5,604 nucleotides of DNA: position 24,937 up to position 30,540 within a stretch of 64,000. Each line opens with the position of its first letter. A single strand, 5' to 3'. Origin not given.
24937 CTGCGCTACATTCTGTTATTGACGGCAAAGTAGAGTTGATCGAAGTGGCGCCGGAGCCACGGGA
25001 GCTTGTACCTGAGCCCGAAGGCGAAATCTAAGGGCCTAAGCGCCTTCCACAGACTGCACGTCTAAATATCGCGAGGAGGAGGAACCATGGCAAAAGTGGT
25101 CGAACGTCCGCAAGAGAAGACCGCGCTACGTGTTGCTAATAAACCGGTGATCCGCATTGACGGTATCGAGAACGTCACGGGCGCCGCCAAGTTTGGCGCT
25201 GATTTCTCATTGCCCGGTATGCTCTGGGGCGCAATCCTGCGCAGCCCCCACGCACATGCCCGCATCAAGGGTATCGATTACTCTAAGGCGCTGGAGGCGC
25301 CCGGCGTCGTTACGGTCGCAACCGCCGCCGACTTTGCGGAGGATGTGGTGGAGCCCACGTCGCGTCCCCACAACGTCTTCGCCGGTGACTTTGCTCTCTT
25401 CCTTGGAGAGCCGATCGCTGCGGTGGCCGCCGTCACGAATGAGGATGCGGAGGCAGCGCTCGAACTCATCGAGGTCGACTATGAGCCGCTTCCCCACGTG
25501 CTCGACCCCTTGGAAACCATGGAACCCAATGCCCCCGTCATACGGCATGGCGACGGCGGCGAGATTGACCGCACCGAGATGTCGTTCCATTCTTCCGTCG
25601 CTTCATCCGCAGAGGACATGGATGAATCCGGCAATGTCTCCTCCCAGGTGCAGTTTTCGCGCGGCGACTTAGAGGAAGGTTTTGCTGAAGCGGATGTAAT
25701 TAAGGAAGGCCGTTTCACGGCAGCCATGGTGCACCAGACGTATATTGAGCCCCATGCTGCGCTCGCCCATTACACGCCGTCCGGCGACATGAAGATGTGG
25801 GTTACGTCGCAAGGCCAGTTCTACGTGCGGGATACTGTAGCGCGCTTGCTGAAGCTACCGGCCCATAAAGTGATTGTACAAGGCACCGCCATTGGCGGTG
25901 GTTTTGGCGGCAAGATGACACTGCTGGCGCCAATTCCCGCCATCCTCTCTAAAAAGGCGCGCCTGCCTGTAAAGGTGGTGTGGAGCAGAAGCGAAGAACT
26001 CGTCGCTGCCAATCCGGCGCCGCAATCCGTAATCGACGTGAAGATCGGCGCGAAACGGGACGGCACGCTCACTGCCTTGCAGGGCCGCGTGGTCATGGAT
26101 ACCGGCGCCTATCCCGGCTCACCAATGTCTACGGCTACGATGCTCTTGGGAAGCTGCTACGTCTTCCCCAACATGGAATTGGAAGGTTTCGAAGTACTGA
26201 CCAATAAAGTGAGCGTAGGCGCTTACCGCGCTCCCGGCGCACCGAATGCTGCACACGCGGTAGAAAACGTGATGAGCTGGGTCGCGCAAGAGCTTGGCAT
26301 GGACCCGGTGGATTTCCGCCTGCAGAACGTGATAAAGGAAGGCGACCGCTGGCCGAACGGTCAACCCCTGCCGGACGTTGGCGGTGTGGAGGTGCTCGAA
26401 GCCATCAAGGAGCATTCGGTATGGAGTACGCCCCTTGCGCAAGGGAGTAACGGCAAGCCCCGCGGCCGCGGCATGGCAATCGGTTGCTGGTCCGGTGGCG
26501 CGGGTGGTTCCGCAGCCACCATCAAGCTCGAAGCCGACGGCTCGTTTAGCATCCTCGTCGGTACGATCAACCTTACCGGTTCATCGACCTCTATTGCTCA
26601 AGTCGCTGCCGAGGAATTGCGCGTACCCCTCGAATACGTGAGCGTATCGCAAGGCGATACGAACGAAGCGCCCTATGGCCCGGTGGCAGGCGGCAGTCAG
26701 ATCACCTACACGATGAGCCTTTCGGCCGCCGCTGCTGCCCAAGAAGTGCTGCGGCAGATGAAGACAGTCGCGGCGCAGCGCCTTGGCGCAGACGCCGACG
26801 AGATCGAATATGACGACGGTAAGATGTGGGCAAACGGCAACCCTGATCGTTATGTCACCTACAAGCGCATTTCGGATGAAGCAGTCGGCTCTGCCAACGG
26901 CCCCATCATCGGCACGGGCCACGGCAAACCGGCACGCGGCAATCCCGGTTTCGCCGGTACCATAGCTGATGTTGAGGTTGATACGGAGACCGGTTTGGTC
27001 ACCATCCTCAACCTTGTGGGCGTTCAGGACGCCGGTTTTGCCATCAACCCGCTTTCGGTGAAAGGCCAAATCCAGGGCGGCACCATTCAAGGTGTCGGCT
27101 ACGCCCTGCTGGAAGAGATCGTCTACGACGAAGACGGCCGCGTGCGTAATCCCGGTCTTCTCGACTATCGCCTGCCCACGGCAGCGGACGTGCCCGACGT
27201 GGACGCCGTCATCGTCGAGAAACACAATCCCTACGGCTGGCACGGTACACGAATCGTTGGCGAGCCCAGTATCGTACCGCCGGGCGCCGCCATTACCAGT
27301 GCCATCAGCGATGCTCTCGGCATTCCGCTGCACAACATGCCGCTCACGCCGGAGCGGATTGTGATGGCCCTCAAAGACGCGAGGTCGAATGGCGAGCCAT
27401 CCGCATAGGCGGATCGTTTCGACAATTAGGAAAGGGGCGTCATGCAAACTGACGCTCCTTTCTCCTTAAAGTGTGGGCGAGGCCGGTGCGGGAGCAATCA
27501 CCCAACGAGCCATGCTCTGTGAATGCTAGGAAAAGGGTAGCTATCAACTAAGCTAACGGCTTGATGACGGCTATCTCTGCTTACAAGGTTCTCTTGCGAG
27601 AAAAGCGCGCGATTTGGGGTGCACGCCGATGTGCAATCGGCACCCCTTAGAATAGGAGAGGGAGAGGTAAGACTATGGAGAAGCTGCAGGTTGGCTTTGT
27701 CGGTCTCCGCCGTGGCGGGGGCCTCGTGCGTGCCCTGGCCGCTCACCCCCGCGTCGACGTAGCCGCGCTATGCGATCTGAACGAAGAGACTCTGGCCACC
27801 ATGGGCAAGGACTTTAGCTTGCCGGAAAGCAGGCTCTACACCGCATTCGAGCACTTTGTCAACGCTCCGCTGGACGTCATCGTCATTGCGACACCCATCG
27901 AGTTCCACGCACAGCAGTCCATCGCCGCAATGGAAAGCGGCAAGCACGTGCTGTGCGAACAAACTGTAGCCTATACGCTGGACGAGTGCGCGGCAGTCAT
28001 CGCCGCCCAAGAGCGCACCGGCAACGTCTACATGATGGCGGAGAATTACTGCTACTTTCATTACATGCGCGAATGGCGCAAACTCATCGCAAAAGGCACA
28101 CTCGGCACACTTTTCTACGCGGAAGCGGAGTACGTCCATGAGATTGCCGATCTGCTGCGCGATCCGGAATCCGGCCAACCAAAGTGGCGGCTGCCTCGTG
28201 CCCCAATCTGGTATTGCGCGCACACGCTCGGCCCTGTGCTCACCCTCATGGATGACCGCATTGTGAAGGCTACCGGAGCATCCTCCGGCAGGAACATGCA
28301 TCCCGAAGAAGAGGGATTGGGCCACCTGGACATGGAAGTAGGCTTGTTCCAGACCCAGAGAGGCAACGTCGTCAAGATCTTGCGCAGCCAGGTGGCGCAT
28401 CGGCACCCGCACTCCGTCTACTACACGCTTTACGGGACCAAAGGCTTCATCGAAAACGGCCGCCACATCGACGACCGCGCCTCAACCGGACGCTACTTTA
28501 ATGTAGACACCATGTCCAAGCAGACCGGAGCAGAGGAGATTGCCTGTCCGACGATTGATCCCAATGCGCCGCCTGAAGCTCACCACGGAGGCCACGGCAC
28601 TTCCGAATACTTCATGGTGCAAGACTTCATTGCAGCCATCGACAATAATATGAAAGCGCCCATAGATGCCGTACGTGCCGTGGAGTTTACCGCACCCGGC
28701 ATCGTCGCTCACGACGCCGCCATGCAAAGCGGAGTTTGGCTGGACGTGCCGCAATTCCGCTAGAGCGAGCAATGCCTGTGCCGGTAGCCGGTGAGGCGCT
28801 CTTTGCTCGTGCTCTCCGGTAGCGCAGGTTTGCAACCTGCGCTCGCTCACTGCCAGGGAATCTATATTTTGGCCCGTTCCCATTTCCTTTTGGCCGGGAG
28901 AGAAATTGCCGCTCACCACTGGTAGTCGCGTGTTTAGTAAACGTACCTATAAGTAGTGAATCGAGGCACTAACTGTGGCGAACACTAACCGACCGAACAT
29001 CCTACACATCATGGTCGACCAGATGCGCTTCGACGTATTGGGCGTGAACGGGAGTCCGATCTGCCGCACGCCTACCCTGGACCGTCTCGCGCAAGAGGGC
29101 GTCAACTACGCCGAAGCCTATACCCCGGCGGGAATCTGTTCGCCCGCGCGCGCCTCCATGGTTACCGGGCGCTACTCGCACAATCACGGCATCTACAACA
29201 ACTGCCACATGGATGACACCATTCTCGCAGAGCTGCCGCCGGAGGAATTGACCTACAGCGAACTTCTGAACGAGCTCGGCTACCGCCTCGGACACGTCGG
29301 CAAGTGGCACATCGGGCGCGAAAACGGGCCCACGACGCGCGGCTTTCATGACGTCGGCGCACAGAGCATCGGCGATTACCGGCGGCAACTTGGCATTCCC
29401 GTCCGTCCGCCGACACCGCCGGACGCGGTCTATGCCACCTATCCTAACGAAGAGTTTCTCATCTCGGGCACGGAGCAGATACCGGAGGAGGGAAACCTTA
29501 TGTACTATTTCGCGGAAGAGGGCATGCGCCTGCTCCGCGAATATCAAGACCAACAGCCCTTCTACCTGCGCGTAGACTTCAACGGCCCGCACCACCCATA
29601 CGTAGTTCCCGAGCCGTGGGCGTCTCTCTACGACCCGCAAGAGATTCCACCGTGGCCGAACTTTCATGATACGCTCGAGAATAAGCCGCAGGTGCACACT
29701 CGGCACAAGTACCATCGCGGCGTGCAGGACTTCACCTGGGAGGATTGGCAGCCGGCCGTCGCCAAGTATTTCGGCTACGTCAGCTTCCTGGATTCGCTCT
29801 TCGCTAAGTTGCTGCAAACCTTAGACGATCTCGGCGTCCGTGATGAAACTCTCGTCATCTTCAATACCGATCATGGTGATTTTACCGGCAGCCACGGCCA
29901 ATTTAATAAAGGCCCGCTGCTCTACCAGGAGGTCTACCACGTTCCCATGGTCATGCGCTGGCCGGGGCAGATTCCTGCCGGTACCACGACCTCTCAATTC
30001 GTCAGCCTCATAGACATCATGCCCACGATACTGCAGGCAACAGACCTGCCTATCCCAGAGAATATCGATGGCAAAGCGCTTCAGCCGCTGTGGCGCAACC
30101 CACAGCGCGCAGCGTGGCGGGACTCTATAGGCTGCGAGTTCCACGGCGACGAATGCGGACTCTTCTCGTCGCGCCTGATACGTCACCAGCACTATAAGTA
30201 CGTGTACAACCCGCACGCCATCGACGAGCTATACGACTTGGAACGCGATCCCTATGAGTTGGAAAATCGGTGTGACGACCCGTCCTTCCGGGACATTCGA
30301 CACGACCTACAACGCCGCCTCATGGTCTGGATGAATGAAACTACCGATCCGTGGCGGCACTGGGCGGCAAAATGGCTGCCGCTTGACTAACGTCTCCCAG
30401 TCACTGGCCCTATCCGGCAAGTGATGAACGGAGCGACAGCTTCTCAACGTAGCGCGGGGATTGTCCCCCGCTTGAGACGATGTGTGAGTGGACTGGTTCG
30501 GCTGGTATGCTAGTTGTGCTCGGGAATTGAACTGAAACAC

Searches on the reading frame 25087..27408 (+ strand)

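Call 36: search_protein_families(library=pfam, proteins=[window:25087-27408:+], max_evalue=0.0001)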
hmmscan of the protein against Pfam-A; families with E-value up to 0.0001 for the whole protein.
window:25087-27408:+ (773 aa): 3 families
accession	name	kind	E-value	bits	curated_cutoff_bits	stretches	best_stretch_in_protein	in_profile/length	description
PF02738.23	MoCoBD_1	-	1.9e-67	227.4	27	1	183-415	8-244/244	Molybdopterin cofactor-binding domain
PF20256.3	MoCoBD_2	-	5.2e-64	216.9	27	1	455-703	19-283/283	Molybdopterin cofactor-binding domain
PF01315.27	Ald_Xan_dh_C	-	1.4e-27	96.6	31.3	1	31-136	1-110/110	Aldehyde oxidase and xanthine dehydrogenase, a/b hammerhead domain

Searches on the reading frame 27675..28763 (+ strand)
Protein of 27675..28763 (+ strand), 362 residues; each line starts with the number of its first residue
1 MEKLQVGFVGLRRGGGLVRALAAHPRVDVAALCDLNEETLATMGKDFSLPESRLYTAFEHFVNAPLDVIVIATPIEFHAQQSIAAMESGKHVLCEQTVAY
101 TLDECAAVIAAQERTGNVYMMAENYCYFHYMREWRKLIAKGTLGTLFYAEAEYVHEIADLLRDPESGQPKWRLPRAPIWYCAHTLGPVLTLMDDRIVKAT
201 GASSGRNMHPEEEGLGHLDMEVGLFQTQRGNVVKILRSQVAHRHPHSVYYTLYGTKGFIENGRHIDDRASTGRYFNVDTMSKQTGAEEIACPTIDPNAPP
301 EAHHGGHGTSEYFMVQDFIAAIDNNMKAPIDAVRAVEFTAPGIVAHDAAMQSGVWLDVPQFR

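Call 36: search_protein_families(library=pfam, proteins=[window:27675-28763:+], max_evalue=0.0001)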
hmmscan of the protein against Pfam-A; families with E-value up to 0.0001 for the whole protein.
window:27675-28763:+ (362 aa): 2 families
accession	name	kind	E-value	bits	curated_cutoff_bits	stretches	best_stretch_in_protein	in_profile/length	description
PF01408.29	GFO_IDH_MocA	-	5.5e-15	56.5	24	1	5-121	2-118/120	Oxidoreductase family, NAD-binding Rossmann fold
PF22725.1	GFO_IDH_MocA_C3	-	6.4e-05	23.4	27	0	132-260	2-124/124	GFO/IDH/MocA C-terminal domain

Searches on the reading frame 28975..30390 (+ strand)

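Call 77: search_protein_families(library=pfam, proteins=[window:28975-30390:+], max_evalue=0.00001)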
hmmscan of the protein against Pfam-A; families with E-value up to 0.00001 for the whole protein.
window:28975-30390:+ (471 aa): 3 families
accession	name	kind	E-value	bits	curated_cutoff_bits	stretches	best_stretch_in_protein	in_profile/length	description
PF00884.28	Sulfatase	-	1.6e-51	175.8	25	1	7-357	1-300/301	Sulfatase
PF16347.10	SGSH_C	-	4.4e-27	95.6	29.3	1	305-450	1-149/154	N-sulphoglucosamine sulphohydrolase, C-terminal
PF01663.27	Phosphodiest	-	1.5e-14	54.8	23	1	11-82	3-71/342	Type I phosphodiesterase / nucleotide pyrophosphatase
